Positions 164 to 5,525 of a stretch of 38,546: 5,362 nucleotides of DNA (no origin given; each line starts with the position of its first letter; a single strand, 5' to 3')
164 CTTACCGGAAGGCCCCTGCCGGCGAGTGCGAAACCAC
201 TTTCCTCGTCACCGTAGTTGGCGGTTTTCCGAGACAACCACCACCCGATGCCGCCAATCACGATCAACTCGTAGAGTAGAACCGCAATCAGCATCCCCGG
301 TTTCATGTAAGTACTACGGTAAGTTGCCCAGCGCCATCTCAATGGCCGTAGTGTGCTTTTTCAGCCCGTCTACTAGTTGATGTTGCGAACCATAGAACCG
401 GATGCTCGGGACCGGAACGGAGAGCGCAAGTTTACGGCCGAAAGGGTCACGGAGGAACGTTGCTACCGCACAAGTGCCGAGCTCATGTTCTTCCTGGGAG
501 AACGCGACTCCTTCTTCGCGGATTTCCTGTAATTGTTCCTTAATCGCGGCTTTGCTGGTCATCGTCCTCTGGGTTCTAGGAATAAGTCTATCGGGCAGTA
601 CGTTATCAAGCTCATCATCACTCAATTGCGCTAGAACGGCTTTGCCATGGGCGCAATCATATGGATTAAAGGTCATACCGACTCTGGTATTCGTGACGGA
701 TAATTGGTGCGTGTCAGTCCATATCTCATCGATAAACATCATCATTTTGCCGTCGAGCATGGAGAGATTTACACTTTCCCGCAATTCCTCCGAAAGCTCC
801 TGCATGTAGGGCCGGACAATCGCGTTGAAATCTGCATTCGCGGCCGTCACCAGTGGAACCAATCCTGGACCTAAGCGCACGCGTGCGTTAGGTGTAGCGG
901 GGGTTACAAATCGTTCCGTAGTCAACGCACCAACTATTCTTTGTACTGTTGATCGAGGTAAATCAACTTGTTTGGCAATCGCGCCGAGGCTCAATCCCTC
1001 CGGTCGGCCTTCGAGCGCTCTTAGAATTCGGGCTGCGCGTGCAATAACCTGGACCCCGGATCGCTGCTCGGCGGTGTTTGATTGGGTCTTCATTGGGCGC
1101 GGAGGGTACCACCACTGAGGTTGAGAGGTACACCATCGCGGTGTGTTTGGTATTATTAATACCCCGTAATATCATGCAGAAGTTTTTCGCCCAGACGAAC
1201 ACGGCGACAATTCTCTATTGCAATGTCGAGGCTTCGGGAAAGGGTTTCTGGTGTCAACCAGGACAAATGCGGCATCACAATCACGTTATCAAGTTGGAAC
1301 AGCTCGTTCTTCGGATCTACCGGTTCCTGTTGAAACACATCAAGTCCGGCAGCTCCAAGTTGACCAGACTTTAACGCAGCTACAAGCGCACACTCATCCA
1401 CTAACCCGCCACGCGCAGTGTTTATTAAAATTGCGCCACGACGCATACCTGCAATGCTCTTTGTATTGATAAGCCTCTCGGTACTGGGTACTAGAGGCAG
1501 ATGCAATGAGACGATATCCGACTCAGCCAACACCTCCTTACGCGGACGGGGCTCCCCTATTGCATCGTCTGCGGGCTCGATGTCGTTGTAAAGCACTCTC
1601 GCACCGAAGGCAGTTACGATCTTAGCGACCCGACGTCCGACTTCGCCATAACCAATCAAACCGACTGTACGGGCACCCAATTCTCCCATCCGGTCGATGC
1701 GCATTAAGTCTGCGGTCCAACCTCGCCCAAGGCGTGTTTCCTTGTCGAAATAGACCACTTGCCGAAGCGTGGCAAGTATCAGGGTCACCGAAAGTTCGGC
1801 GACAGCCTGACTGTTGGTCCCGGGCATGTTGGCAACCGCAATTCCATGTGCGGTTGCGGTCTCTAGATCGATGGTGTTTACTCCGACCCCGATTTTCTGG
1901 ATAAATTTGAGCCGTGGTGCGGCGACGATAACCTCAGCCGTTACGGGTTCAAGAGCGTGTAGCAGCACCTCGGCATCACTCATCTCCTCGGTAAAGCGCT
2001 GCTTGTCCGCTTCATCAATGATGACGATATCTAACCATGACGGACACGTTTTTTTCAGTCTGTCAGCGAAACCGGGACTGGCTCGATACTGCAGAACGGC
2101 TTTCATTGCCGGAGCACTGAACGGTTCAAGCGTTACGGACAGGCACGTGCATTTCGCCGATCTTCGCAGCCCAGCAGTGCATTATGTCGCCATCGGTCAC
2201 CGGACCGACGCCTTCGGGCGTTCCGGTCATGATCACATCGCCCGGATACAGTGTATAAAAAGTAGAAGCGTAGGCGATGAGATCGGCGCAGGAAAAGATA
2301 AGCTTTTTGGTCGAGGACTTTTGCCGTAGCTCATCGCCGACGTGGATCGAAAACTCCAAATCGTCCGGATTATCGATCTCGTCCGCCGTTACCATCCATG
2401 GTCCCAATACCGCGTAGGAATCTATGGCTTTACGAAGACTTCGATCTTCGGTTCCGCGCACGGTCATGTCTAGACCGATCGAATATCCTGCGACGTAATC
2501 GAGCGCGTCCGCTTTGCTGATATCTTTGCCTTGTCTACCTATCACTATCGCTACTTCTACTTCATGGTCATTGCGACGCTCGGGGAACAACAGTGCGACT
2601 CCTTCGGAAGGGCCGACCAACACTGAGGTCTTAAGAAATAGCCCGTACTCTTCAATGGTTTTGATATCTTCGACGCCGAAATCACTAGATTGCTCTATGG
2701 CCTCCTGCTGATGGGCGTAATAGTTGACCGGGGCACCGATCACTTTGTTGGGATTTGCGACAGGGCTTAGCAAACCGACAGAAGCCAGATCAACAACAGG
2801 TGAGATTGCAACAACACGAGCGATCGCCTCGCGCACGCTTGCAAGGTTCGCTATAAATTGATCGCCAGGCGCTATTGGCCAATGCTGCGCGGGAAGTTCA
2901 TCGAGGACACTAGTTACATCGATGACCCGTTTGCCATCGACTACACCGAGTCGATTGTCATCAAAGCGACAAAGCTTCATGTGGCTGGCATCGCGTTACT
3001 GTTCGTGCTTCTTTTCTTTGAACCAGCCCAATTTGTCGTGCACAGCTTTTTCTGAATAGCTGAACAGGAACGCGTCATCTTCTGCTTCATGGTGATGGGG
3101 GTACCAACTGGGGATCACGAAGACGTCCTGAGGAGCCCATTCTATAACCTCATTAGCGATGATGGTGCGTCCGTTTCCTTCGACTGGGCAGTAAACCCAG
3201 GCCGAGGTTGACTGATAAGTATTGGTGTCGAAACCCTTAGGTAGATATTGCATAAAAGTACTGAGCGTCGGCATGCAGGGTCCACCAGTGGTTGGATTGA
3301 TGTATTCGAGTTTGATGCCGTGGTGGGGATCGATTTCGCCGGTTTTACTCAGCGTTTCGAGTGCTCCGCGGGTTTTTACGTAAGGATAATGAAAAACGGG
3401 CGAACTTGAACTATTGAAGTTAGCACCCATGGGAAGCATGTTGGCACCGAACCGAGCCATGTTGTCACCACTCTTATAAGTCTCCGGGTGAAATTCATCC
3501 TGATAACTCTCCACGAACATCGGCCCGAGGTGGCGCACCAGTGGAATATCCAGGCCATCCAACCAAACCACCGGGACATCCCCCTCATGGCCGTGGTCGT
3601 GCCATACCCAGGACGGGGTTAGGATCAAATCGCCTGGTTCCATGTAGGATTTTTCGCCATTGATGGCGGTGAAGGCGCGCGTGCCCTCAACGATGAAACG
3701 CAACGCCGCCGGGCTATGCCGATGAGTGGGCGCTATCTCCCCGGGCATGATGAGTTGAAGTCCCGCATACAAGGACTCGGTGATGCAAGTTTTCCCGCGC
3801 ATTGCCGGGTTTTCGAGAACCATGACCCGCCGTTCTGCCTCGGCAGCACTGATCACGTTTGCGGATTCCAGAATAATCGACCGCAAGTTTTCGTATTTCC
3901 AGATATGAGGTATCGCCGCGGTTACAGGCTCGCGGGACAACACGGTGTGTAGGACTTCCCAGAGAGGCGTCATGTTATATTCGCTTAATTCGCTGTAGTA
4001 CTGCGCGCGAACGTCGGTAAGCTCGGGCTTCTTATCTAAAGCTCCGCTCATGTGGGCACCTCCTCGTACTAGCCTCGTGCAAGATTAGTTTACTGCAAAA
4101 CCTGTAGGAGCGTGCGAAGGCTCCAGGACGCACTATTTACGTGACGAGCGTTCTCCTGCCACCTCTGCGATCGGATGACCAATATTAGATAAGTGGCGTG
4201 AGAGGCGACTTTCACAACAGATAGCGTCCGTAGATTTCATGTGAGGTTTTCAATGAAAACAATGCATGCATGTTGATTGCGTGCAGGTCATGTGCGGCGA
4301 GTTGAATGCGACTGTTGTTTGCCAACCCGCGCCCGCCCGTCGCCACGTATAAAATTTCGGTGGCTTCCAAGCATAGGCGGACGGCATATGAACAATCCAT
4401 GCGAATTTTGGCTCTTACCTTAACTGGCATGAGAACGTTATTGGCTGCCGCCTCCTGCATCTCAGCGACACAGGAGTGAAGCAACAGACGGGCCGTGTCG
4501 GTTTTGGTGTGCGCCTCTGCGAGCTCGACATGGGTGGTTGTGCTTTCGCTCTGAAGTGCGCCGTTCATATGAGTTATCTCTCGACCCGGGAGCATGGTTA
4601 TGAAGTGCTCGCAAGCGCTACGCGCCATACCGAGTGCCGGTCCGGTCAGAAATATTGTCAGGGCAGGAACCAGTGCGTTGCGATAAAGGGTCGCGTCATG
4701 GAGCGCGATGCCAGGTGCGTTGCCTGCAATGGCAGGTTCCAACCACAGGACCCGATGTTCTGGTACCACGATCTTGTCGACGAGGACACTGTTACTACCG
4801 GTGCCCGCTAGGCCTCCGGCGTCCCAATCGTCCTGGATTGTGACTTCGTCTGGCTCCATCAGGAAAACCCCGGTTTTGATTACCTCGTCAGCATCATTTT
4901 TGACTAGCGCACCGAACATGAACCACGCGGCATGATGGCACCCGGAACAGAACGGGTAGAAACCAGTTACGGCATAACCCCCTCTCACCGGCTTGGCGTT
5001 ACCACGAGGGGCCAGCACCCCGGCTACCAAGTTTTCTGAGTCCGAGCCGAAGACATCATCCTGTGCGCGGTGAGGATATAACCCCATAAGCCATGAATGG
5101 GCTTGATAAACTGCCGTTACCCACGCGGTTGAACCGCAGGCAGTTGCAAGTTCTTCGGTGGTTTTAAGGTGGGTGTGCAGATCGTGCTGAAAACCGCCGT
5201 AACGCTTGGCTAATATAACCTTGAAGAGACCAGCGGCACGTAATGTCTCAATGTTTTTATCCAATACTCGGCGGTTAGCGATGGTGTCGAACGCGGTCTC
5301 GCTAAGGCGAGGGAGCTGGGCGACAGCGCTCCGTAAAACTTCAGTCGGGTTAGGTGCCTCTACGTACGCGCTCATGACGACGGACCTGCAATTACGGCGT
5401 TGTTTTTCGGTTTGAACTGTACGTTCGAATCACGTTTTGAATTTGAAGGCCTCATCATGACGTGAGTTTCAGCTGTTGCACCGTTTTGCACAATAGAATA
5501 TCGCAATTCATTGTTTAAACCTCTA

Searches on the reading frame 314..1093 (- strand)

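Call 31: search_protein_families(library=pfam, proteins=[window:314-1093:-], max_evalue=0.00001)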
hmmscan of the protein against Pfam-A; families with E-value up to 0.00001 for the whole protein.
window:314-1093:- (259 aa): 3 families
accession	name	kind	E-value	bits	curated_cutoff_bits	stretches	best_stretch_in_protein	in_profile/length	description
PF01614.24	IclR_C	-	7e-35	120.6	24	1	86-251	6-172/174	Bacterial transcriptional regulator IclR C-terminal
PF09339.16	HTH_IclR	-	6.7e-13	48.6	22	1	17-64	2-49/52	IclR helix-turn-helix domain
PF12802.13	MarR_2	-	6.2e-07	29.9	27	1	19-65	6-52/61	MarR family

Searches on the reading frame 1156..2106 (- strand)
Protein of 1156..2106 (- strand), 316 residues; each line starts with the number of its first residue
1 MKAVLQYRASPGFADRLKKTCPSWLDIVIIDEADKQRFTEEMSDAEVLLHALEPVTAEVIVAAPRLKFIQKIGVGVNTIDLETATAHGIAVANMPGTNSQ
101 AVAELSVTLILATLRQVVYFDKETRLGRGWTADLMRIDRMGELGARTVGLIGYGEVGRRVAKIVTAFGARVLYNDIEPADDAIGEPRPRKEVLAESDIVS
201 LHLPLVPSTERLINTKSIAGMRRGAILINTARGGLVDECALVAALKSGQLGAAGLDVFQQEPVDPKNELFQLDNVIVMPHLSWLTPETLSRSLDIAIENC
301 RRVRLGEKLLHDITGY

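Call 31: search_protein_families(library=pfam, proteins=[window:1156-2106:-], max_evalue=0.00001)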
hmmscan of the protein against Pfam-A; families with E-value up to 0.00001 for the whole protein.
window:1156-2106:- (316 aa): 2 families
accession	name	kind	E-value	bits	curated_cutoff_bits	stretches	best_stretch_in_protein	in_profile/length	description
PF02826.25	2-Hacid_dh_C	-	3e-52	177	25.1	1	107-282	1-178/178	D-isomer specific 2-hydroxyacid dehydrogenase, NAD binding domain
PF00389.36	2-Hacid_dh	-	2.4e-26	92.4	24.6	1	16-311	14-131/134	D-isomer specific 2-hydroxyacid dehydrogenase, catalytic domain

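Call 63: search_protein_families(library=ncbifam, proteins=[window:1156-2106:-], max_evalue=0.00001)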
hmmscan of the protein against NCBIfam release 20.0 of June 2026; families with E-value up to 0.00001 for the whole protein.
window:1156-2106:- (316 aa): 21 families
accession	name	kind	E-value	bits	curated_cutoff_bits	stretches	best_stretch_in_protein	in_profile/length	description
TIGR01327.1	PGDH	equivalog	1.5e-61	208.8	454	1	27-291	23-288/525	phosphoglycerate dehydrogenase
NF009714.1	PRK13243.1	equivalog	2.4e-60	204.6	455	1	36-300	37-309/332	glyoxylate reductase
NF005069.0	PRK06487.1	equivalog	6.6e-56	189.7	448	1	28-303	32-310/320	2-hydroxyacid dehydrogenase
NF006263.0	PRK08410.1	equivalog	2.7e-52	178.1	389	1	26-303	24-306/311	D-2-hydroxyacid dehydrogenase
NF008759.0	PRK11790.1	equivalog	6.9e-49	166.6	404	1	34-288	44-301/410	phosphoglycerate dehydrogenase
NF005387.0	PRK06932.1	equivalog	1.2e-48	165.7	492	1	31-299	31-305/314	2-hydroxyacid dehydrogenase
NF011938.0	PRK15409.1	equivalog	4.4e-45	154.1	492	1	30-300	31-305/324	glyoxylate/hydroxypyruvate reductase GhrB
NF005750.0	PRK07574.1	equivalog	7.5e-40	137.2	329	1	28-290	73-343/386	NAD-dependent formate dehydrogenase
NF041369.1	Dhydh_Halo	equivalog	8.9e-40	136.8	400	1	66-310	56-301/305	D-2-hydroxyacid dehydrogenase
NF000492.1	vanH_gen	exception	8.4e-39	133.5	540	1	65-301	66-308/312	D-lactate dehydrogenase VanH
NF005027.0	PRK06436.1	equivalog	5.2e-32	111.2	261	1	30-302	21-278/303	2-hydroxyacid dehydrogenase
NF001309.0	PRK00257.1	equivalog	6e-32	111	434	2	142-281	113-255/379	4-phosphoerythronate dehydrogenase PdxB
NF000151.1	vanH-Ac1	exception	1.5e-31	109.9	750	1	65-303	102-347/351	D-lactate dehydrogenase VanH-Ac1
NF000371.1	vanH_Agroup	exception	2.3e-31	109.2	700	1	55-301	59-313/322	VanH-A/VanH-Pt family D-lactate dehydrogenase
NF000112.1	vanH-Amyco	exception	2.7e-31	109.1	625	1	62-305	92-341/348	VanH-AOV family D-lactate dehydrogenase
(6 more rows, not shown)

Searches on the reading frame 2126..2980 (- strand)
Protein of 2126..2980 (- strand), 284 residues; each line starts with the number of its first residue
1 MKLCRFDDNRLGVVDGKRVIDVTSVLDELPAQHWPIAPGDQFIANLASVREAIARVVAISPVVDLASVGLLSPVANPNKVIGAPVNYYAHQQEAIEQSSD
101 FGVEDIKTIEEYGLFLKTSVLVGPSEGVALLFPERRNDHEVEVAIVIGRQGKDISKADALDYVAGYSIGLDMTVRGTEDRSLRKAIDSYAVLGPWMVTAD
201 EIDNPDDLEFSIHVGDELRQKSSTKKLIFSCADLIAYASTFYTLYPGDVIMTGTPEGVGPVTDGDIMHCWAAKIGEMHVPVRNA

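Call 31: search_protein_families(library=pfam, proteins=[window:2126-2980:-], max_evalue=0.00001)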
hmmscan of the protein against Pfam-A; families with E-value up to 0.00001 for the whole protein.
window:2126-2980:- (284 aa): 1 family
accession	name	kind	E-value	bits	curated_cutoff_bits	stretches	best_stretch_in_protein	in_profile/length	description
PF01557.24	FAA_hydrolase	-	5.5e-48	163.9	23.9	1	79-281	1-213/214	Fumarylacetoacetate (FAA) hydrolase C-terminal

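Call 63: search_protein_families(library=ncbifam, proteins=[window:2126-2980:-], max_evalue=0.00001)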
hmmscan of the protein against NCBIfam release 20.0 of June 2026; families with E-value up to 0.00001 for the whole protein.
window:2126-2980:- (284 aa): 6 families
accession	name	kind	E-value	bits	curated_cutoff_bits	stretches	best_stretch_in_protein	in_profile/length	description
NF053535.1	DhyDRhmHlse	equivalog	6e-40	137.3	500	1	1-265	1-254/284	2,4-didehydro-3-deoxy-L-rhamnonate hydrolase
TIGR02303.1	HpaG-C-term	equivalog_domain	4.7e-38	131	276.4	1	66-281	32-242/245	4-hydroxyphenylacetate degradation bifunctional isomerase/decarboxylase, C-terminal subunit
NF011750.0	PRK15203.1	equivalog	2.4e-27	95.8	811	1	139-267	275-408/429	4-hydroxyphenylacetate degradation bifunctional isomerase/decarboxylase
TIGR02305.1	HpaG-N-term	equivalog_domain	6.1e-26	91.2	228.65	1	127-279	47-203/205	4-hydroxyphenylacetate degradation bifunctional isomerase/decarboxylase, N-terminal subunit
NF007967.0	PRK10691.1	equivalog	9.9e-26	90.4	201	1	135-268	65-206/219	fumarylacetoacetate hydrolase family protein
NF009399.0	PRK12764.1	equivalog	1.6e-21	76.9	444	1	139-268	73-206/501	fumarylacetoacetate hydrolase family protein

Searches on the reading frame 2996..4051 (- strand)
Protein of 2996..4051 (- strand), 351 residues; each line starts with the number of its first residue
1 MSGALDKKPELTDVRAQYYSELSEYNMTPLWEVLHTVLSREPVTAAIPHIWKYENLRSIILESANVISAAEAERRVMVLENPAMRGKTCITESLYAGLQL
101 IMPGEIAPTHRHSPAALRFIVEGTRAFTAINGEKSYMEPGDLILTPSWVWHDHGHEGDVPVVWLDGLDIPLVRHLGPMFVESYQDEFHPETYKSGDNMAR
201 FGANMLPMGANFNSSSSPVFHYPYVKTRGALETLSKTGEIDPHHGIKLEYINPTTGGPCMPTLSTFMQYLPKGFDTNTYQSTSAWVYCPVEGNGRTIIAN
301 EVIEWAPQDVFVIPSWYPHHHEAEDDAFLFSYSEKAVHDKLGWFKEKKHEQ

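Call 31: search_protein_families(library=pfam, proteins=[window:2996-4051:-], max_evalue=0.00001)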
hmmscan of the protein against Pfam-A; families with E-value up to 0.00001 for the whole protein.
window:2996-4051:- (351 aa): 1 family
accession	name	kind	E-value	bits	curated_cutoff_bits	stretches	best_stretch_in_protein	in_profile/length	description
PF07883.17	Cupin_2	-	7.5e-23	80.5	27.2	1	98-165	2-68/70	Cupin domain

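Call 63: search_protein_families(library=ncbifam, proteins=[window:2996-4051:-], max_evalue=0.00001)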
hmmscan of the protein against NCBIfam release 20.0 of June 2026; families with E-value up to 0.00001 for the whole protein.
window:2996-4051:- (351 aa): 2 families
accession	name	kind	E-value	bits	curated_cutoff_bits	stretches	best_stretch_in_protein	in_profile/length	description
TIGR02272.1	gentisate_1_2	equivalog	3e-149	496.5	442.1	1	15-347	3-335/336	gentisate 1,2-dioxygenase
NF049978.1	AminoSalDhMabB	equivalog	1.4e-74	251.7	650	1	19-350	5-337/351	5-aminosalicylate 1,2-dioxygenase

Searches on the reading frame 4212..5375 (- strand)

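Call 31: search_protein_families(library=pfam, proteins=[window:4212-5375:-], max_evalue=0.00001)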
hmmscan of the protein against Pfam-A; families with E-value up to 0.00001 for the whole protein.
window:4212-5375:- (387 aa): 1 family
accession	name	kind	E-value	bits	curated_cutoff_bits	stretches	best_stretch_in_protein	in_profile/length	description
PF08028.16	Acyl-CoA_dh_2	-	5e-25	88.8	22.7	1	244-374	4-133/134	Acyl-CoA dehydrogenase, C-terminal domain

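Call 63: search_protein_families(library=ncbifam, proteins=[window:4212-5375:-], max_evalue=0.00001)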
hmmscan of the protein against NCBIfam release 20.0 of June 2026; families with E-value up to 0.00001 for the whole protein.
window:4212-5375:- (387 aa): 6 families
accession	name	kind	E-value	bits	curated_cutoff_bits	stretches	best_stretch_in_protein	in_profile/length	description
NF045629.1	monooxsub_HsaA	equivalog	7.1e-83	278.5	450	1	19-384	6-371/383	3-hydroxy-9,10-secoandrosta-1,3,5(10)-triene-9,17-dione monooxygenase oxygenase subunit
NF045920.1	HphnlacHdxOX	equivalog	1.7e-55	188.5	650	1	20-387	8-375/384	p-hydroxyphenylacetate 3-hydroxylase oxygenase component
TIGR04022.1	sulfur_SfnB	equivalog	2.7e-11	43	430.9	1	12-350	9-345/391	SfnB family sulfur acquisition oxidoreductase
NF043015.1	DibenthMonoxDszC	equivalog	5.1e-11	42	850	1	40-216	45-235/415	dibenzothiophene monooxygenase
NF049984.1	Rv1679_FadE16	equivalog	9.1e-10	38.3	600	1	27-323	15-310/371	Rv1679 family acyl-CoA dehydrogenase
NF042439.1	SulpropCoADesulf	equivalog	5.6e-06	25.3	600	0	35-87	23-75/379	3-sulfinopropanoyl-CoA desulfinase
